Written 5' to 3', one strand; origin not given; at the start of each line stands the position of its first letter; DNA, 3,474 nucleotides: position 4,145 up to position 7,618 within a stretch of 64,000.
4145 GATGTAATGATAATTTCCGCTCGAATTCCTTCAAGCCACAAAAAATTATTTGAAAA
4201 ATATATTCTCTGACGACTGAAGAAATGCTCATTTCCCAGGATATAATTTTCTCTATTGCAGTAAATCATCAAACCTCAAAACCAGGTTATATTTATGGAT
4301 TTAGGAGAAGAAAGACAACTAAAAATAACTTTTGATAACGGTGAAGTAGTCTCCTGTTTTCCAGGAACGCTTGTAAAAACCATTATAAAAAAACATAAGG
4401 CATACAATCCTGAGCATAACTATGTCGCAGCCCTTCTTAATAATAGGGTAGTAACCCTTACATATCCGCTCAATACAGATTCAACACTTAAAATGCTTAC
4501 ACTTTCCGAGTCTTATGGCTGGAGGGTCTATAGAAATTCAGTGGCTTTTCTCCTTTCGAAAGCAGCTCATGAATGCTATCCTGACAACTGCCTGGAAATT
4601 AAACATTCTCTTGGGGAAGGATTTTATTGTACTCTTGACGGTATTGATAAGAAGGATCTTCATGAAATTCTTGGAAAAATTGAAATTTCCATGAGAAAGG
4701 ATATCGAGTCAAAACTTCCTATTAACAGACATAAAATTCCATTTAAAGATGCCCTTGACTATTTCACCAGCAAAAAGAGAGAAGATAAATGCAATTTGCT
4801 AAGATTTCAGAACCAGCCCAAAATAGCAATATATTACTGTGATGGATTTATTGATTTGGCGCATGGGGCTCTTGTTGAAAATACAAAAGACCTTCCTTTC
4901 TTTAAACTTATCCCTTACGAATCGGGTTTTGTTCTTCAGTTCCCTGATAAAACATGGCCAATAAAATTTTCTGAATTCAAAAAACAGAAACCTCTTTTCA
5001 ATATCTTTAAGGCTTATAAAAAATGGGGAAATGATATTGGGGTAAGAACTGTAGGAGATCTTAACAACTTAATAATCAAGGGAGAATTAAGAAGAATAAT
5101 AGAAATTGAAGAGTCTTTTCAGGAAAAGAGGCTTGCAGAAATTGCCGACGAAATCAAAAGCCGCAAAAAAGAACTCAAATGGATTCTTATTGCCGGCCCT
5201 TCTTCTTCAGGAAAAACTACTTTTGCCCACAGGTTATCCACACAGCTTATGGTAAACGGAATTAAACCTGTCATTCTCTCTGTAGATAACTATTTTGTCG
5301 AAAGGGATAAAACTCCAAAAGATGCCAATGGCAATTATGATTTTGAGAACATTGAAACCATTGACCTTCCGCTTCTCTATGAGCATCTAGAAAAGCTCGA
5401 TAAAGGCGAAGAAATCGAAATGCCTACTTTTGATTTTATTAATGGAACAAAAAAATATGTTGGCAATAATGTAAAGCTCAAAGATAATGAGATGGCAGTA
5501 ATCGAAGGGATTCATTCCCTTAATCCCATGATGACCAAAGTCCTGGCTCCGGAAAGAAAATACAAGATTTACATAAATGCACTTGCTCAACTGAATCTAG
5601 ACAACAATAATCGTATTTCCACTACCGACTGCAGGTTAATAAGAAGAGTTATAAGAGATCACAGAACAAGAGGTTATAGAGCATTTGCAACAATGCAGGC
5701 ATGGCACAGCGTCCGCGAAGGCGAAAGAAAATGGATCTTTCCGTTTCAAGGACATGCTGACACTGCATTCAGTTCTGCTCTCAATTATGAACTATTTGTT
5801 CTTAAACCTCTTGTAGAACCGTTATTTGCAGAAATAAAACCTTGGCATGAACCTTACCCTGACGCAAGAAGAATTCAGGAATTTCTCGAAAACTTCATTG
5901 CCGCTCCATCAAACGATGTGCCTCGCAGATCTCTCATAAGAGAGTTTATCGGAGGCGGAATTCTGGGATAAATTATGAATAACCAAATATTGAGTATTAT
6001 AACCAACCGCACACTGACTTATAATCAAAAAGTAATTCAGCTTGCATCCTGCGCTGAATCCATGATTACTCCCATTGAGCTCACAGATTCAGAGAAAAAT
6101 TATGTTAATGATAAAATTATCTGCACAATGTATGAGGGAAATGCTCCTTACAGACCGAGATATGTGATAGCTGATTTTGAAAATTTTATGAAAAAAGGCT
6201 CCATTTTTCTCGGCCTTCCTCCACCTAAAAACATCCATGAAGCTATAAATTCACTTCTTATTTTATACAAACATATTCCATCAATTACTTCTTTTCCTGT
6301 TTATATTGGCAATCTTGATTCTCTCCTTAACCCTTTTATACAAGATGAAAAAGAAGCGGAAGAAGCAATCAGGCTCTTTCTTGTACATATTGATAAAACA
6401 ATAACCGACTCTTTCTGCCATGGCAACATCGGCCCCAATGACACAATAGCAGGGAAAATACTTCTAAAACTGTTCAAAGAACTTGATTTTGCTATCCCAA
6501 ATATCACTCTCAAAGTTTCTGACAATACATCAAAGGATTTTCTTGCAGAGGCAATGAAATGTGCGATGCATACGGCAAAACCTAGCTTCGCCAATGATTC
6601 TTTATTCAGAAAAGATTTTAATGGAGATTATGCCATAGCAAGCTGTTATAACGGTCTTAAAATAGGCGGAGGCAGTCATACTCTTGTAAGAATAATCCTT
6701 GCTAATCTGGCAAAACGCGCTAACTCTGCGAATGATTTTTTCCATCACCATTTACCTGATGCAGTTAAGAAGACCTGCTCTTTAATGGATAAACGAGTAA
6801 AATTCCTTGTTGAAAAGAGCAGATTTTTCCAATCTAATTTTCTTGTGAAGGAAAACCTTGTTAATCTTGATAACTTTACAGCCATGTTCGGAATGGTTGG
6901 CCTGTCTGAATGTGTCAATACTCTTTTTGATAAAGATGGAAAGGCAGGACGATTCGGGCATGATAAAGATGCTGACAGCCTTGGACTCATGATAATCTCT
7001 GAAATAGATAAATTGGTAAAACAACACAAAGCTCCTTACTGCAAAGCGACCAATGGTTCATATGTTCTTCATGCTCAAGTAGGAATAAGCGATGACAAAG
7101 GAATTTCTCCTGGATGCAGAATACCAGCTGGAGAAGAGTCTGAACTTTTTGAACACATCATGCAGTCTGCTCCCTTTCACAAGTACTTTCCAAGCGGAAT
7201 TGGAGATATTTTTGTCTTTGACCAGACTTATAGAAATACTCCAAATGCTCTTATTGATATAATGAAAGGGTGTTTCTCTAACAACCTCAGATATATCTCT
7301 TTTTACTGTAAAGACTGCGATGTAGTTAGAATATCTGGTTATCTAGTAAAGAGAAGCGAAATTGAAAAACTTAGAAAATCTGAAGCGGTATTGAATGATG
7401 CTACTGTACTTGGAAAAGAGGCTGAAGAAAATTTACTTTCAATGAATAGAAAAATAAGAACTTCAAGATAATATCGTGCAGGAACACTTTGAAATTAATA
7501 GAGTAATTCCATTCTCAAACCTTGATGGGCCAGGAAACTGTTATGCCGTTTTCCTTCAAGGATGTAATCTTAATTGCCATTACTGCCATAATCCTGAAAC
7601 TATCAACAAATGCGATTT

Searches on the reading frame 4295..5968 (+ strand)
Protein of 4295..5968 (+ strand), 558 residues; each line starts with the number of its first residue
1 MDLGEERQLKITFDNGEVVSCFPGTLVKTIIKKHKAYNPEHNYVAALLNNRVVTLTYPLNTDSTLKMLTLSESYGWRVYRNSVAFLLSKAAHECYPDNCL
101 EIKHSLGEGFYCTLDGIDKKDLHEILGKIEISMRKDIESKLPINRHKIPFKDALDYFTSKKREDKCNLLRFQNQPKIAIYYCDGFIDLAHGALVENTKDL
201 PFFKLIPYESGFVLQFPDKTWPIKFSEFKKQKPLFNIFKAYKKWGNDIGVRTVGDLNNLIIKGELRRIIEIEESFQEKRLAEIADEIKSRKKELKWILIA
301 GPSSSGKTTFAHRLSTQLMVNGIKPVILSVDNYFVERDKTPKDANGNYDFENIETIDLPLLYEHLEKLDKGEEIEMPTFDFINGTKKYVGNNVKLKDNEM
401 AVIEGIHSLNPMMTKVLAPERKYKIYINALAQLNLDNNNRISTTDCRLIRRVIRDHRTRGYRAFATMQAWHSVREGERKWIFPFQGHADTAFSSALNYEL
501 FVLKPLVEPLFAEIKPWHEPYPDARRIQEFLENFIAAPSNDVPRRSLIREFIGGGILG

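Call 105: search_protein_families(library=pfam, proteins=[window:4295-5968:+], max_evalue=0.00001)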
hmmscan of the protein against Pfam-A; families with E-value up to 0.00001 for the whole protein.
window:4295-5968:+ (558 aa): 1 family
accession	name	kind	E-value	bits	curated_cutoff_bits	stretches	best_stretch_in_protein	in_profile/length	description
PF00485.24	PRK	-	1.1e-18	68.2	22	1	297-493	2-188/196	Phosphoribulokinase / Uridine kinase family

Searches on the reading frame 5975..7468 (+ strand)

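Call 105: search_protein_families(library=pfam, proteins=[window:5975-7468:+], max_evalue=0.00001)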
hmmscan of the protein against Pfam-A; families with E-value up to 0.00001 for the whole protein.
window:5975-7468:+ (498 aa): 3 families
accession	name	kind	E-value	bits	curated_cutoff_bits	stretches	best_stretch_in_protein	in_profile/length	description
PF11230.13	YjjI-like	-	1.5e-209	696.8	23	1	14-495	1-485/485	Glycyl radical enzyme YjjI-like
PF02901.20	PFL-like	-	4.5e-11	42.6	24.3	1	162-247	358-451/647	Pyruvate formate lyase-like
PF13597.11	NRDD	-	5.8e-10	38.9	26.2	1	175-353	203-402/562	Anaerobic ribonucleoside-triphosphate reductase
